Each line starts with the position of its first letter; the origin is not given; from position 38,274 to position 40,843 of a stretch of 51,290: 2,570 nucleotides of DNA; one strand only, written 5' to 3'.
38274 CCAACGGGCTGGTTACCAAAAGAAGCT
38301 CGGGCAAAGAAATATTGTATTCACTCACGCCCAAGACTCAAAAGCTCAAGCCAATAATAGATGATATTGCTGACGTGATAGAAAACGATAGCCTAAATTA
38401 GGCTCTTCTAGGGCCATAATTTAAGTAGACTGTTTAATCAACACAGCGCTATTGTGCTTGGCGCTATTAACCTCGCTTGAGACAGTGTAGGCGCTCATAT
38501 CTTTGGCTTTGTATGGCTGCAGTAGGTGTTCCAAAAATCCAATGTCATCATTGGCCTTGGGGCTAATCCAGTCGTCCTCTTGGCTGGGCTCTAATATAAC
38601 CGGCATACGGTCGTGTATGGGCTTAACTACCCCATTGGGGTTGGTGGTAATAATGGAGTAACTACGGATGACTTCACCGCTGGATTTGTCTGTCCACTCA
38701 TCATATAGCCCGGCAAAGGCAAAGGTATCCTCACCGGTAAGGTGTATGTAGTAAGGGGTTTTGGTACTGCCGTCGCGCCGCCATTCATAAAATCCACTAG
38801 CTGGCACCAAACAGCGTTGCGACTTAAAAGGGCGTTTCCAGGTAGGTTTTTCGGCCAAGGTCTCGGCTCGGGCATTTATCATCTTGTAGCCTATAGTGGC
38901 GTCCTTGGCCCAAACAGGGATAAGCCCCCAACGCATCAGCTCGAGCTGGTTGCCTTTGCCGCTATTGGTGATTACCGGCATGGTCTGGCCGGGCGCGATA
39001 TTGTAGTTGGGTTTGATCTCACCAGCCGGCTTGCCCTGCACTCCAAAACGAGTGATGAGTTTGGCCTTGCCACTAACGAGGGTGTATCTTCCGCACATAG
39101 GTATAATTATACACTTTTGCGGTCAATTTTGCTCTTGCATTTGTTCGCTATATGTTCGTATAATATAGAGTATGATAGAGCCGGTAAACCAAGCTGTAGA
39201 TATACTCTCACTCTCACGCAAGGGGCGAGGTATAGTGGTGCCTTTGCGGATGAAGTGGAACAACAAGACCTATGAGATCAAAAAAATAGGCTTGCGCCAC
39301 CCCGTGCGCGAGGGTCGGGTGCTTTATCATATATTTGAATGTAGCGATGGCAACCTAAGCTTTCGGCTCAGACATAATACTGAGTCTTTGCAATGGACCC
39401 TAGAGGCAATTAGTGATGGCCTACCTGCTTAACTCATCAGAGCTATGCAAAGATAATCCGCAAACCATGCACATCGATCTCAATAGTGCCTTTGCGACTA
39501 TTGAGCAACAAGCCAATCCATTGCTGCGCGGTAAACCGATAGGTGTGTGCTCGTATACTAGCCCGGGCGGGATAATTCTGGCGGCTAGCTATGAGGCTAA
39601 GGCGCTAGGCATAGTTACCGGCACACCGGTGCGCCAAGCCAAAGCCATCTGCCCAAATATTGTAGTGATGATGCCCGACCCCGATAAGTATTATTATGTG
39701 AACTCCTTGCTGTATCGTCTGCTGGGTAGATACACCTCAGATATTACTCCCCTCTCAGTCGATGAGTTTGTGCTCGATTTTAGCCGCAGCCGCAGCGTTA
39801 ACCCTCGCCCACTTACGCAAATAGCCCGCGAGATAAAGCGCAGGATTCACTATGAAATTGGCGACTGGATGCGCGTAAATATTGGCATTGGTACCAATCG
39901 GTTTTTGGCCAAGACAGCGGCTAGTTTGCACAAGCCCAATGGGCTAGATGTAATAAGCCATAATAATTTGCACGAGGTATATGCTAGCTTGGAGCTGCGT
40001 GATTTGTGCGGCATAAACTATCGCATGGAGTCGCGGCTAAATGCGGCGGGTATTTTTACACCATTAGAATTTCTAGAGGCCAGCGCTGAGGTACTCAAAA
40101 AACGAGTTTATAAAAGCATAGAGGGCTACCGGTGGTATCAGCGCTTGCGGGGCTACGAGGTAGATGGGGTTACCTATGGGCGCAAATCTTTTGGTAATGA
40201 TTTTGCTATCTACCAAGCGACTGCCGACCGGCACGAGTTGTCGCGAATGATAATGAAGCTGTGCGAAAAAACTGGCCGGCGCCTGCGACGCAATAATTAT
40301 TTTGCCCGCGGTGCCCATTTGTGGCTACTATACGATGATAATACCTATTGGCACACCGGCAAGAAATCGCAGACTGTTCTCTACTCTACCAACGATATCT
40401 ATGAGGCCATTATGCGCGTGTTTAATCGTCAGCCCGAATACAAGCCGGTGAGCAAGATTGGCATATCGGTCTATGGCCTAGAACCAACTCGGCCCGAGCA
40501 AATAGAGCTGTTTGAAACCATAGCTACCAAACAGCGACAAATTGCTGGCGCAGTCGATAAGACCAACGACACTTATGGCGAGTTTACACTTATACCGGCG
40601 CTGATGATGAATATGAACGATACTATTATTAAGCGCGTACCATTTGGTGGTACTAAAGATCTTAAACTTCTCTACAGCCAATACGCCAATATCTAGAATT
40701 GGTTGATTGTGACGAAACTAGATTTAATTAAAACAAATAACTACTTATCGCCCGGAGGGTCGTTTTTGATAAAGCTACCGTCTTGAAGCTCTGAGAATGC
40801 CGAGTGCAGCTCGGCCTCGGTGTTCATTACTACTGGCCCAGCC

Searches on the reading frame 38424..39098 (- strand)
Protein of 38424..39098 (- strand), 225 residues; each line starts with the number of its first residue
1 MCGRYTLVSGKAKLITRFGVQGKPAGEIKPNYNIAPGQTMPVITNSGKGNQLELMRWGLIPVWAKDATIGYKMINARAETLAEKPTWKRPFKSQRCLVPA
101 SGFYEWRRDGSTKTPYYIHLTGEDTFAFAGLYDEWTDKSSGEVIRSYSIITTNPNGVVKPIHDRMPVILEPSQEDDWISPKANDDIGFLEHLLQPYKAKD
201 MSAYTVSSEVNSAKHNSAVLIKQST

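Call 74: search_protein_families(library=pfam, proteins=[window:38424-39098:-], max_evalue=0.001)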
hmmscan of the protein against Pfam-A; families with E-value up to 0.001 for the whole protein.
window:38424-39098:- (225 aa): 1 family
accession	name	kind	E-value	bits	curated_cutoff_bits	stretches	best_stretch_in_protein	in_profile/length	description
PF02586.19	SRAP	-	1.2e-77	260.7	27.1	1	1-212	1-213/214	SOS response associated peptidase (SRAP)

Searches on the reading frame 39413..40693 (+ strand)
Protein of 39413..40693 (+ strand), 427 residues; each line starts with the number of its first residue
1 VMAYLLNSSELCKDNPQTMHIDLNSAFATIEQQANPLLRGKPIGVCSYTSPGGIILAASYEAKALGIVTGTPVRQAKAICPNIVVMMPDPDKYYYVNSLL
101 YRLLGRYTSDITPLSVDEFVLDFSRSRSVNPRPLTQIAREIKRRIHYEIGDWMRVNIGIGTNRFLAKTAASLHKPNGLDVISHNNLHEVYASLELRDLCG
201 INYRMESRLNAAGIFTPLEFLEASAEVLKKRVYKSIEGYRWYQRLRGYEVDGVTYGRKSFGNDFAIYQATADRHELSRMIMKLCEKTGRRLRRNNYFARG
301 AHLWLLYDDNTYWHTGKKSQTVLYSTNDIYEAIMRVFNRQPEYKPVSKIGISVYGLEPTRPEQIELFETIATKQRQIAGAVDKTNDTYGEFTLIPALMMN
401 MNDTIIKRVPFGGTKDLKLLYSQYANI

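Call 74: search_protein_families(library=pfam, proteins=[window:39413-40693:+], max_evalue=0.001)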
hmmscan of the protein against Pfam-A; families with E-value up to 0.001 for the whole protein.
window:39413-40693:+ (427 aa): 2 families
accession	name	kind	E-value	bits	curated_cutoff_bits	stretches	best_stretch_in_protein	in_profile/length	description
PF00817.25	IMS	-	4.3e-35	121.2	23.2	1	21-170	1-147/148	impB/mucB/samB family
PF11799.13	IMS_C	-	1.3e-14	55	20.7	1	257-366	1-109/109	impB/mucB/samB family C-terminal domain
